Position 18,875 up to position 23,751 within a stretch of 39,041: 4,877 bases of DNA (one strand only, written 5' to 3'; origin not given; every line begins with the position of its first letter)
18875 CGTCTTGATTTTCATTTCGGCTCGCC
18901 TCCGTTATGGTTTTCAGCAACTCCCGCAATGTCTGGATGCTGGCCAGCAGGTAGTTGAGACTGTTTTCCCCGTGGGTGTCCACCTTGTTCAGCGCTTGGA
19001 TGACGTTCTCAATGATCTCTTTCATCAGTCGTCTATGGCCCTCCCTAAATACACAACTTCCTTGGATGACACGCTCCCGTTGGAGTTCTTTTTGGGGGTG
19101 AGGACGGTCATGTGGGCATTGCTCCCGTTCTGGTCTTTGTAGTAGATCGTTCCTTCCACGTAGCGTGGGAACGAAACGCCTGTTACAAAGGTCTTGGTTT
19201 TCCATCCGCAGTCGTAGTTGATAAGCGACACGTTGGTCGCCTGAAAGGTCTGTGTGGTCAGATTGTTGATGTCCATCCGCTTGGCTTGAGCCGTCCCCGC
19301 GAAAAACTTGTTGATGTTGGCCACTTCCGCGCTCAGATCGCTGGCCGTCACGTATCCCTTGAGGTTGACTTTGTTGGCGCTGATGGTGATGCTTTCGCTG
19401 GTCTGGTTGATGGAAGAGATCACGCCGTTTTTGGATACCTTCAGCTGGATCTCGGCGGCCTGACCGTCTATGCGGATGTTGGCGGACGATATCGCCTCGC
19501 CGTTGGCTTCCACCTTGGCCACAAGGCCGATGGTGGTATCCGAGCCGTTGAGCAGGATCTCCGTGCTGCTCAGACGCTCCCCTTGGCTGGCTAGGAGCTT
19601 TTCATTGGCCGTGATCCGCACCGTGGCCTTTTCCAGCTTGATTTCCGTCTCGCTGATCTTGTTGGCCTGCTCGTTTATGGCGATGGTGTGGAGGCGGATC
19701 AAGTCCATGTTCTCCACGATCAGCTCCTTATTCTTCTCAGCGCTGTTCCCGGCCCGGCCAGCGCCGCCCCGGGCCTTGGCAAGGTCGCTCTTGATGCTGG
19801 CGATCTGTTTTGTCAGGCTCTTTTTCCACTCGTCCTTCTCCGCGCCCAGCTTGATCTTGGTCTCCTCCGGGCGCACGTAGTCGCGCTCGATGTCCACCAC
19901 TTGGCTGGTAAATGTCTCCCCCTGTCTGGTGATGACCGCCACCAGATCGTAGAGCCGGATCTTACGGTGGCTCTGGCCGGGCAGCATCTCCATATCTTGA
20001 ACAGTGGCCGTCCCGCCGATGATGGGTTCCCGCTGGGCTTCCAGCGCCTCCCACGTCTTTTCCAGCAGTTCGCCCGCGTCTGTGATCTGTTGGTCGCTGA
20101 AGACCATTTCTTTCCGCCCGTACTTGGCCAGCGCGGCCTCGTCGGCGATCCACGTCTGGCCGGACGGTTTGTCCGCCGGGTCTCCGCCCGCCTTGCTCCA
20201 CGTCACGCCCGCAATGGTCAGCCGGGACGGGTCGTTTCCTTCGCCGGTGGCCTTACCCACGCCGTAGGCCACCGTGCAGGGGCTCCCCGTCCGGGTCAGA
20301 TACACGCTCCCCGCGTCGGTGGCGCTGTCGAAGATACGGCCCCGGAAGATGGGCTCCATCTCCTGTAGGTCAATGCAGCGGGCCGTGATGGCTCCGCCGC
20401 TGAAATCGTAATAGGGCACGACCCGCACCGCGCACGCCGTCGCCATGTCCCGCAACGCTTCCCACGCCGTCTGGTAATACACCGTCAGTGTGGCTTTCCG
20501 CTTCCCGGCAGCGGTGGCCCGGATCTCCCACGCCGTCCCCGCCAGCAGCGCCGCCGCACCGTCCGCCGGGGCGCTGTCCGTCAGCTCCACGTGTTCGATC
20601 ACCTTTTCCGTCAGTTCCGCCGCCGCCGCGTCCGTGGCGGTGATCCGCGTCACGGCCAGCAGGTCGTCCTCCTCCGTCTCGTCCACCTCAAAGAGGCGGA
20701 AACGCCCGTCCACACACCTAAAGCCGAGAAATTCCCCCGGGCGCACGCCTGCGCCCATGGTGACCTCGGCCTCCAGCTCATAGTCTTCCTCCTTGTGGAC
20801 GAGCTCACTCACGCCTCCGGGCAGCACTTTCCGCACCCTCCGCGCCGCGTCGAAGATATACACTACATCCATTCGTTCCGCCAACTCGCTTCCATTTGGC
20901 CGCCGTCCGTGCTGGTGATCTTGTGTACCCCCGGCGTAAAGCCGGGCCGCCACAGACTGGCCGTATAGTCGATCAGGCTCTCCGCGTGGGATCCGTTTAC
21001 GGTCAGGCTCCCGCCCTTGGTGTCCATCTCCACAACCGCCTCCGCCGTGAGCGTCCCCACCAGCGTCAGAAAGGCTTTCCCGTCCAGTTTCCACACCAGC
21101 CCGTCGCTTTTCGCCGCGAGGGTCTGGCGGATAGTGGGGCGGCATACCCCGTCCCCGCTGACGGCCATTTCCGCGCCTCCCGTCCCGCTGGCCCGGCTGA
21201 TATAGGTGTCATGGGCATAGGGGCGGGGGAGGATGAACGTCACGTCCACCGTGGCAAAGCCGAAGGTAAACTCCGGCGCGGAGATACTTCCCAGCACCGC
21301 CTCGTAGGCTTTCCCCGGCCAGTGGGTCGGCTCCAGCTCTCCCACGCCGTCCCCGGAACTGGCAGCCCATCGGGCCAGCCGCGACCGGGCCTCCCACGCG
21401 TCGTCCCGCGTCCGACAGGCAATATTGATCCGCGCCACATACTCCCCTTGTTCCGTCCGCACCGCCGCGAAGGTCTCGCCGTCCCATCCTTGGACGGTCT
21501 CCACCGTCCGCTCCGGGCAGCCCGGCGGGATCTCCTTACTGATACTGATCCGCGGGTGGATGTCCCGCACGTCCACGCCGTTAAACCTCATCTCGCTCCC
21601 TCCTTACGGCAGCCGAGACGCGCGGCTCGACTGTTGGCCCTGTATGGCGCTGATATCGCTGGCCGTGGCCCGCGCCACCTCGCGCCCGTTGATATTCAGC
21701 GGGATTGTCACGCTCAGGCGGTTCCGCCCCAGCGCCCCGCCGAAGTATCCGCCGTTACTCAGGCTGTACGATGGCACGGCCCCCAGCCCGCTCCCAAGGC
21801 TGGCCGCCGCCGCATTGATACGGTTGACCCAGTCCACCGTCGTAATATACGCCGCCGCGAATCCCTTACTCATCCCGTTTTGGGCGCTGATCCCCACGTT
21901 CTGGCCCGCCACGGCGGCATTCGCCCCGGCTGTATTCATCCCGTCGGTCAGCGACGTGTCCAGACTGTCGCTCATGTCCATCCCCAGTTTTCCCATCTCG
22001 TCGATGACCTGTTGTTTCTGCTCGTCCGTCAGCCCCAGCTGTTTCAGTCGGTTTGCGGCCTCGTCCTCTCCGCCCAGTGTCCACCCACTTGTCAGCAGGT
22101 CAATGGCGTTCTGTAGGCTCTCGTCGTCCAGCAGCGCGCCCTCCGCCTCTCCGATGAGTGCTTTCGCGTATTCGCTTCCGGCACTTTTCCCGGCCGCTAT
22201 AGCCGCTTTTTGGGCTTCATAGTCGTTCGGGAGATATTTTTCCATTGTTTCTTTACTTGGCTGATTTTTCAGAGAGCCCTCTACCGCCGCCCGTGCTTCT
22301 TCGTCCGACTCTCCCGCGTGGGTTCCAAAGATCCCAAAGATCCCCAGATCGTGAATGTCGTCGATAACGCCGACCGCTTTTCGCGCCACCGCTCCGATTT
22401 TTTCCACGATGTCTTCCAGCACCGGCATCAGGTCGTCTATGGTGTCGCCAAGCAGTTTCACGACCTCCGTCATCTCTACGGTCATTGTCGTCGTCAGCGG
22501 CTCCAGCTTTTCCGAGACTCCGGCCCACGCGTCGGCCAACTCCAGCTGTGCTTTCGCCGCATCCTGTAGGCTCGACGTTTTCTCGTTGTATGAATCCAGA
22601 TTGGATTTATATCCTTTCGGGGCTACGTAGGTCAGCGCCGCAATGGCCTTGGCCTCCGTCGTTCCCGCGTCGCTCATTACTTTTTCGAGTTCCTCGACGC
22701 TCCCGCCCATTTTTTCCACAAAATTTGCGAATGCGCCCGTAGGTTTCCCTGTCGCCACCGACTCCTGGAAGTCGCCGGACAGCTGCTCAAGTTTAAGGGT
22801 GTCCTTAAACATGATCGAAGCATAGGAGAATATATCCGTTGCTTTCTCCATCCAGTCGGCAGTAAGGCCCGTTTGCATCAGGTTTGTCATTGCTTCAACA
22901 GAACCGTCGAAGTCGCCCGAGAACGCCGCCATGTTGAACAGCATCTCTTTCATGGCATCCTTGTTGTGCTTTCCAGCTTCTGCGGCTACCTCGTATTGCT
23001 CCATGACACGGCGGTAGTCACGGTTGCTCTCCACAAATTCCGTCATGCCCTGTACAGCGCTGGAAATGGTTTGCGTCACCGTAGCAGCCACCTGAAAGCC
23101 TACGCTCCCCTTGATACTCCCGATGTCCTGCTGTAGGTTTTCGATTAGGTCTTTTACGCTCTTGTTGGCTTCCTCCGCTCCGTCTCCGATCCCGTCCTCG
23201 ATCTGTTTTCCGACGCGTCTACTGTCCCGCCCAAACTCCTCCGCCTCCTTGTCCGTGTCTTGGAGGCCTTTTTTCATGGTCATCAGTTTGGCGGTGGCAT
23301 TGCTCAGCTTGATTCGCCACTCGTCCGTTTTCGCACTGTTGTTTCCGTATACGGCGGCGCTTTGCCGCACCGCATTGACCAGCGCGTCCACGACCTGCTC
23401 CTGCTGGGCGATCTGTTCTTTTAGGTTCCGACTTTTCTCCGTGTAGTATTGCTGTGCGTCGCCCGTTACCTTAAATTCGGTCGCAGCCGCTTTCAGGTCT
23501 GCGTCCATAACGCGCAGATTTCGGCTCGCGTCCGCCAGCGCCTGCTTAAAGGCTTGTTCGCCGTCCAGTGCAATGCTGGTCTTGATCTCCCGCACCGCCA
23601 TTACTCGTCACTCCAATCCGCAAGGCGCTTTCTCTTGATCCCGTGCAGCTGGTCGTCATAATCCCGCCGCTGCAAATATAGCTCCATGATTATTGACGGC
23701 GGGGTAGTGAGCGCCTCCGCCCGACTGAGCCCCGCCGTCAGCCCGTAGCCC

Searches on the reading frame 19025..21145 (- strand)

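Call 17: search_protein_families(library=phrogs, proteins=[window:19025-21145:-], max_evalue=0.001)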
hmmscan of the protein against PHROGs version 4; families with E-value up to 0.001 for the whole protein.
window:19025-21145:- (706 aa): 9 families
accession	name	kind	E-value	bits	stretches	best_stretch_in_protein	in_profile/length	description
phrog_19445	-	head and packaging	3.5e-27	95.8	1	143-467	67-413/1114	tail tip protein Tal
phrog_27577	-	tail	1.8e-13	49.9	1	216-435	134-372/1795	tail protein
phrog_20449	-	unknown function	2.7e-12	47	1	148-464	61-392/663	-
phrog_1775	-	head and packaging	1.3e-10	40.5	1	552-628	1171-1246/1609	minor head protein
phrog_11785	-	head and packaging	2.2e-09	37.3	1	557-614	412-469/770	minor head protein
phrog_1330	-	tail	2.3e-07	30.1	1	292-449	214-372/1361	tail protein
phrog_22322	-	tail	7e-07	29.1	1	341-451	248-358/562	tail protein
phrog_4311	-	head and packaging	0.00027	20.6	1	308-452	220-352/651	minor head protein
phrog_36443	-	unknown function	0.00084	18.3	1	535-625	839-934/1238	-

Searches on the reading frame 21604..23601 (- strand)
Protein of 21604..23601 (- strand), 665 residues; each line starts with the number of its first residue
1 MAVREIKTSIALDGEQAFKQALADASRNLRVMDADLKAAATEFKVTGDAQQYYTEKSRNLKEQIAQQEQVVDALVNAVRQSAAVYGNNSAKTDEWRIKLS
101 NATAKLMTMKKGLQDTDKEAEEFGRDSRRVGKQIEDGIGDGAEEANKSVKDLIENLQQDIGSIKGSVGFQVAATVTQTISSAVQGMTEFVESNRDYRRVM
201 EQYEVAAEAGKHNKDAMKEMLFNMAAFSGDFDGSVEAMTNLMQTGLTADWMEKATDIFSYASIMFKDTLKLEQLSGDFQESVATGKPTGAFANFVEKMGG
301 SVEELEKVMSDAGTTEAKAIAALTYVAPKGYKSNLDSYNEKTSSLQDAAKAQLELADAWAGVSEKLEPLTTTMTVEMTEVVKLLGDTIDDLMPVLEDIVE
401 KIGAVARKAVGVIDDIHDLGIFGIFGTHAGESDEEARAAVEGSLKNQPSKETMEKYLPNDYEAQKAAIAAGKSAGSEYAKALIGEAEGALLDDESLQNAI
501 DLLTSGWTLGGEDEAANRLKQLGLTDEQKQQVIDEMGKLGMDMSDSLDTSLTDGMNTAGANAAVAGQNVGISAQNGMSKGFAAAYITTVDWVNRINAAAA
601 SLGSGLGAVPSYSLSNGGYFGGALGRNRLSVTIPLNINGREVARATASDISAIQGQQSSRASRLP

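Call 17: search_protein_families(library=phrogs, proteins=[window:21604-23601:-], max_evalue=0.001)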
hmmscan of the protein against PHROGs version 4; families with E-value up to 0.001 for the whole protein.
window:21604-23601:- (665 aa): 7 families
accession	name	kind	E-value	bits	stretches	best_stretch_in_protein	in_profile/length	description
phrog_23464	-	unknown function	2.8e-43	149.4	1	5-413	4-396/539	-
phrog_10613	-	tail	2.3e-24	87.5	1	1-292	5-153/237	tail length tape measure protein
phrog_1272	-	tail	7.8e-12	44.7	1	15-255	93-326/1606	tail length tape measure protein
phrog_1533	-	tail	1.1e-10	40.8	1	3-160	7-152/1688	tail length tape measure protein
phrog_167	-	tail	1.5e-08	33.9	1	3-155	9-181/1555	tail length tape measure protein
phrog_4704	-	tail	7.3e-05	22.6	1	7-243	12-109/625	tail length tape measure protein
phrog_5218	-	unknown function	0.00069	18.8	1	4-251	6-224/1599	-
